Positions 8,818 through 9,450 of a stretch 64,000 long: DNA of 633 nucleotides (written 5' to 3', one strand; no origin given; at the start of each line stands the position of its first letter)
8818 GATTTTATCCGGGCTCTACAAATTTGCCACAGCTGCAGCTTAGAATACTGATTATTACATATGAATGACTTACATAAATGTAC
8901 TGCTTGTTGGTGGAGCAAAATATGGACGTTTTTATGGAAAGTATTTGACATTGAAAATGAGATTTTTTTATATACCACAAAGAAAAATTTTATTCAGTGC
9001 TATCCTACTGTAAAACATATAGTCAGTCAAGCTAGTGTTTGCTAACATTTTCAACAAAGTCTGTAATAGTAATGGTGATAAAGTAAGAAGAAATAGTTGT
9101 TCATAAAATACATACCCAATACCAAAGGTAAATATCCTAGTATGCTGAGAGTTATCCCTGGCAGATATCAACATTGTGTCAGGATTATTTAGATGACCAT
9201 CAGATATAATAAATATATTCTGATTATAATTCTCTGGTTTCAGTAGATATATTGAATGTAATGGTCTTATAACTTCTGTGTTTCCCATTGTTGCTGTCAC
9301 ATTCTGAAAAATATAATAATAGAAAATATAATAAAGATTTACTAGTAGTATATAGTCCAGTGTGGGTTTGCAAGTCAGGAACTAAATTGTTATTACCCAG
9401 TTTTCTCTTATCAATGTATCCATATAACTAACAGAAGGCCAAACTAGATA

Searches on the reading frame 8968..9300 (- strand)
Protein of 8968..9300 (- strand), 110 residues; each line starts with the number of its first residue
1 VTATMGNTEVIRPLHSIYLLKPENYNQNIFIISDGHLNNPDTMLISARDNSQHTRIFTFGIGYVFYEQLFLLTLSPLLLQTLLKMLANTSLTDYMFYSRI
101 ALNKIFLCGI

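Call 65: search_protein_families(library=pfam, proteins=[window:8968-9300:-], max_evalue=0.01)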
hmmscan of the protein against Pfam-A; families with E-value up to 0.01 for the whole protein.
window:8968-9300:- (110 aa): 1 family
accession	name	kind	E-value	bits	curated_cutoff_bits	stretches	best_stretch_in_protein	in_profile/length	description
PF13768.12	VWA_3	-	0.003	18.1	27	1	3-63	73-135/155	von Willebrand factor type A domain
